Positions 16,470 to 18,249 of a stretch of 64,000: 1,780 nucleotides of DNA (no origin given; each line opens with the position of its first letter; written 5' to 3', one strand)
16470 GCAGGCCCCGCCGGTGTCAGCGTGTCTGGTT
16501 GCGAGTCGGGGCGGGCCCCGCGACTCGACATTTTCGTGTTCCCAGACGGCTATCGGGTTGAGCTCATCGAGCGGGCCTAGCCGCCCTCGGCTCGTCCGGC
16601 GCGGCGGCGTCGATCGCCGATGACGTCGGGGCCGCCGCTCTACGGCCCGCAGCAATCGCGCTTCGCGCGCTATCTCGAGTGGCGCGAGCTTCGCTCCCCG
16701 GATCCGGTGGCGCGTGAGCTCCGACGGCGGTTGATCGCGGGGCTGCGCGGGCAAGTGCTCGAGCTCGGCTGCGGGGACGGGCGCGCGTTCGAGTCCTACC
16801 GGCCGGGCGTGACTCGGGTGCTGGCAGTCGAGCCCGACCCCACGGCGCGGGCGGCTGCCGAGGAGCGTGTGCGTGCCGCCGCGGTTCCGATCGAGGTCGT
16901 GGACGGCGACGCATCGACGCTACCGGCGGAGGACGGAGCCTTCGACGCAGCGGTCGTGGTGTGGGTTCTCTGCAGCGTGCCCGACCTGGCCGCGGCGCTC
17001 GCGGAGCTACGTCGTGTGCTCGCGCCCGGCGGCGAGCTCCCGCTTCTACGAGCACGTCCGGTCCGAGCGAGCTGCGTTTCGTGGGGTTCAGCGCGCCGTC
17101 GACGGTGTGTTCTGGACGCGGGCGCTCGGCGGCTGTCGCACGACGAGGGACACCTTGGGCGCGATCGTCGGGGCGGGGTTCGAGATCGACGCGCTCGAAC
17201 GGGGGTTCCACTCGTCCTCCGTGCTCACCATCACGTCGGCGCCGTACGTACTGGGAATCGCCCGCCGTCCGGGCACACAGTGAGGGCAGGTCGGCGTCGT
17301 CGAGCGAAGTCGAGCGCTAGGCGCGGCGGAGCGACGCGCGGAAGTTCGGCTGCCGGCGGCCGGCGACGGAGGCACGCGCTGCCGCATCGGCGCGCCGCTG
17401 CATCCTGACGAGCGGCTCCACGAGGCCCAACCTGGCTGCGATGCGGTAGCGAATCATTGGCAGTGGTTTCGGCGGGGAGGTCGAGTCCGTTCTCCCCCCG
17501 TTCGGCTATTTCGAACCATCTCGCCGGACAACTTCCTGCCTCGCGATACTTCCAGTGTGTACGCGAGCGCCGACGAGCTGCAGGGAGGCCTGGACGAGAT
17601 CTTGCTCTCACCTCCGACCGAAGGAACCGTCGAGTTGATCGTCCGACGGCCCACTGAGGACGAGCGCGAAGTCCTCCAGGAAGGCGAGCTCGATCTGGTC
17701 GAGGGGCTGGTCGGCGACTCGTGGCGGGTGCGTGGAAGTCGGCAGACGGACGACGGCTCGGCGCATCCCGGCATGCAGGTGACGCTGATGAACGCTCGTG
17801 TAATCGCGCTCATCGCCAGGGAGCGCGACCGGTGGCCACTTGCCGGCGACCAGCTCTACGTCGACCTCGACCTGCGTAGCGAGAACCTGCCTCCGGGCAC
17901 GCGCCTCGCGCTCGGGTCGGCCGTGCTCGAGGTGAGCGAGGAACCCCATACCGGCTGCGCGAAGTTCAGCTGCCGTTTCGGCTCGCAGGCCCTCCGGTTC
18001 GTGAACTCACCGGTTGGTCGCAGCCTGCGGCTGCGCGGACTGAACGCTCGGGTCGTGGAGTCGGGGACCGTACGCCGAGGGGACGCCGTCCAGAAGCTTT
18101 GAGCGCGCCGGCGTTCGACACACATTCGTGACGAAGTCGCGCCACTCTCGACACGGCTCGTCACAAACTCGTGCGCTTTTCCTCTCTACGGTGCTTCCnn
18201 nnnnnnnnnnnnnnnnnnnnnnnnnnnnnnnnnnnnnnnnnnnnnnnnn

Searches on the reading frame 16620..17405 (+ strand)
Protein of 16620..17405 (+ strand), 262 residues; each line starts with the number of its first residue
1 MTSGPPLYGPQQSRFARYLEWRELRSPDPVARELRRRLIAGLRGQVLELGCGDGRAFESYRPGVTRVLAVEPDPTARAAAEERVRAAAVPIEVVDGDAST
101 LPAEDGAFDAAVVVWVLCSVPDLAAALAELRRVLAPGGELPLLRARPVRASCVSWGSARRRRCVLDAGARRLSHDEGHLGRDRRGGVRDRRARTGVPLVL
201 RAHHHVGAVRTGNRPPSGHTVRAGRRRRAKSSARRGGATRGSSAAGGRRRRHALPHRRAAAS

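Call 13: search_protein_families(library=pfam, proteins=[window:16620-17405:+])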
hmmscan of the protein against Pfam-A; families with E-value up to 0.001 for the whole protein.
window:16620-17405:+ (262 aa): 8 families
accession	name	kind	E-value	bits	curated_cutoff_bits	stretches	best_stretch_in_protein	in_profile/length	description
PF08241.18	Methyltransf_11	-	1.4e-21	77.4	21.2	1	47-140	1-93/95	Methyltransferase domain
PF13649.12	Methyltransf_25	-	1.3e-18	67.9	27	1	46-138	1-97/97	Methyltransferase domain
PF08242.18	Methyltransf_12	-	6.7e-13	49.6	30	1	47-140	1-98/98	Methyltransferase domain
PF13489.12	Methyltransf_23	-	1.6e-11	44.7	27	1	33-140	11-114/164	Methyltransferase domain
PF01209.24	Ubie_methyltran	-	4.6e-09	36.4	20.1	1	77-144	85-153/233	ubiE/COQ5 methyltransferase family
PF13847.12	Methyltransf_31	-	4.1e-07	30.2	27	1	45-146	6-113/145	Methyltransferase domain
PF05401.17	NodS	-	4.5e-05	23.8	24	1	41-173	42-173/201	Nodulation protein S (NodS)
PF05148.21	Methyltransf_8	-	0.00017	21.9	27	0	87-140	102-154/219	Hypothetical methyltransferase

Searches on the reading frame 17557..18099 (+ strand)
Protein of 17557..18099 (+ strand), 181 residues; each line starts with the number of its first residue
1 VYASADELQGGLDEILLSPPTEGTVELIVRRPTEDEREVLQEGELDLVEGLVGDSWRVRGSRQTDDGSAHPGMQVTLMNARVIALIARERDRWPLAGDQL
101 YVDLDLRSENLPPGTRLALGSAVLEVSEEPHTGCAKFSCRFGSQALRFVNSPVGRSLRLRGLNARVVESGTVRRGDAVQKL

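Call 13: search_protein_families(library=pfam, proteins=[window:17557-18099:+])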
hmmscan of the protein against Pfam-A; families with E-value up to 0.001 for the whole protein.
window:17557-18099:+ (181 aa): 1 family
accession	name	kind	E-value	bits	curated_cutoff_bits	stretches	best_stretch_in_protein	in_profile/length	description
PF03473.23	MOSC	-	2.3e-06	28.1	22.7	1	96-179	37-120/120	MOSC domain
